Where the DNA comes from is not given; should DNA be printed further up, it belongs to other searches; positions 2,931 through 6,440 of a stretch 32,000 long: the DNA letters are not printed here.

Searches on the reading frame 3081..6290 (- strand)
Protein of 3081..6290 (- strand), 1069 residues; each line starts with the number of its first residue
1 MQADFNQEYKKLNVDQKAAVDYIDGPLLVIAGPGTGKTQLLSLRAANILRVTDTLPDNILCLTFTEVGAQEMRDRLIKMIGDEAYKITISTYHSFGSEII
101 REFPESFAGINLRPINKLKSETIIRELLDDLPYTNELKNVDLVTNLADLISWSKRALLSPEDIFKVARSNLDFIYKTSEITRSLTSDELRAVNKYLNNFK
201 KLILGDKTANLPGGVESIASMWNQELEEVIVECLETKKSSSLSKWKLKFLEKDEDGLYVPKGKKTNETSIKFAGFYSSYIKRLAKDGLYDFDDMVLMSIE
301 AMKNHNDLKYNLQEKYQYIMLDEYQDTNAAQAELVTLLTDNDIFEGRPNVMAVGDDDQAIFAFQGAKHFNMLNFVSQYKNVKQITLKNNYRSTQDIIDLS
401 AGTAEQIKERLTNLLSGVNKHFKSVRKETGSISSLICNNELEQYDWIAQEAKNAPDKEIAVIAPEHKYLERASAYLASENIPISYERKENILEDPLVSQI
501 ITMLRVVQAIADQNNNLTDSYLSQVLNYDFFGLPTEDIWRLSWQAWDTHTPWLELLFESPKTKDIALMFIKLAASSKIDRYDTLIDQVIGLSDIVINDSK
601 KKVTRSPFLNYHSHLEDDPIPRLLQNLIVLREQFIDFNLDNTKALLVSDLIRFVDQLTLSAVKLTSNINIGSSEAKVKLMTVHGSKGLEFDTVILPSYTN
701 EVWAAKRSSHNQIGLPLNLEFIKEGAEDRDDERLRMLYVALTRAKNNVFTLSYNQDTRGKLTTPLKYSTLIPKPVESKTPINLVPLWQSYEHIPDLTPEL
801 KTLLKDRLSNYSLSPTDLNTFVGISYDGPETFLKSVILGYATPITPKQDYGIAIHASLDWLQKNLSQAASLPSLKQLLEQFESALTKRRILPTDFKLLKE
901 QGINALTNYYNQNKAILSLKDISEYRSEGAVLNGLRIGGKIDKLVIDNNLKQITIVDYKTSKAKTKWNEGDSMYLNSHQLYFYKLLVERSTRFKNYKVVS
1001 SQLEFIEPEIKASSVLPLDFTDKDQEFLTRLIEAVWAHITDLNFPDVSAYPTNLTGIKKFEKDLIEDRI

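Call 18: search_protein_families(library=pfam, proteins=[window:3081-6290:-], max_evalue=0.001)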
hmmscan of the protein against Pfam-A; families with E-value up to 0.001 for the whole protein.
window:3081-6290:- (1069 aa): 6 families
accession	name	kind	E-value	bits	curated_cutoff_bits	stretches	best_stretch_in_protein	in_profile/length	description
PF00580.27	UvrD-helicase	-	1.4e-61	209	23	1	12-378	1-270/271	UvrD/REP helicase N-terminal domain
PF13361.12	UvrD_C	-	3.7e-27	96.1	25.6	1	384-753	1-347/350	UvrD-like helicase C-terminal domain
PF13245.12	AAA_19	-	9.1e-17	61.9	25.1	1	16-363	1-133/134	AAA domain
PF12705.13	PDDEXK_1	-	2e-12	48.1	22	1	813-1043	2-228/247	PD-(D/E)XK nuclease superfamily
PF13538.12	UvrD_C_2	-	2.5e-09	37.3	27.4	0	725-748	26-49/52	UvrD-like helicase C-terminal domain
PF01443.25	Viral_helicase1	-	0.00064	20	21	0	674-705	174-206/228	Viral superfamily 1 RNA helicase core domain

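Call 87: search_protein_families(library=padloc, proteins=[window:3081-6290:-], max_evalue=0.001)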
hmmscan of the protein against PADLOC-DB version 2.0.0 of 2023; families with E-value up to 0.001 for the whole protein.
window:3081-6290:- (1069 aa): 52 families (the best 25 are shown)
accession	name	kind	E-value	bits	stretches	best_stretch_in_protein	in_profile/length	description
PDLC00117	GajB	-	4.5e-69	231.5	3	226-496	130-391/604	UrvD helicase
PDLC00114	GajB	-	9.3e-67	224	2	265-764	165-622/635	UrvD helicase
PDLC03802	RTasHel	-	4.6e-63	212.1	3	254-474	140-332/675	DRT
PDLC00132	GajB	-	5.9e-58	195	2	237-755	136-602/625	UrvD helicase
PDLC00127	GajB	-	1.2e-50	170.6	3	224-480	116-361/594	UrvD helicase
PDLC00103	GajB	-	3.2e-48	163.1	3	275-512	172-405/612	UrvD helicase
PDLC00119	GajB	-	1.5e-46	157.5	3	219-410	121-306/565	UrvD helicase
PDLC00107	GajB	-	4.5e-37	125.9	3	235-482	138-372/587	UrvD helicase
PDLC00104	GajB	-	1.8e-34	117.4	3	280-480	129-319/574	UrvD helicase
PDLC00130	GajB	-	1.4e-33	114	3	277-410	167-292/589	UrvD helicase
PDLC00123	GajB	-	2.4e-32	110.2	3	228-481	89-330/540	UrvD helicase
PDLC00134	GajB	-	3.2e-31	106.9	2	258-515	159-410/431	UrvD helicase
PDLC00122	GajB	-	9.7e-31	105.2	3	298-492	145-321/502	UrvD helicase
PDLC00129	GajB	-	1e-30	104.9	2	281-404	190-309/594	UrvD helicase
PDLC00133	GajB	-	2.4e-29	100.5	2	246-479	136-361/382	UrvD helicase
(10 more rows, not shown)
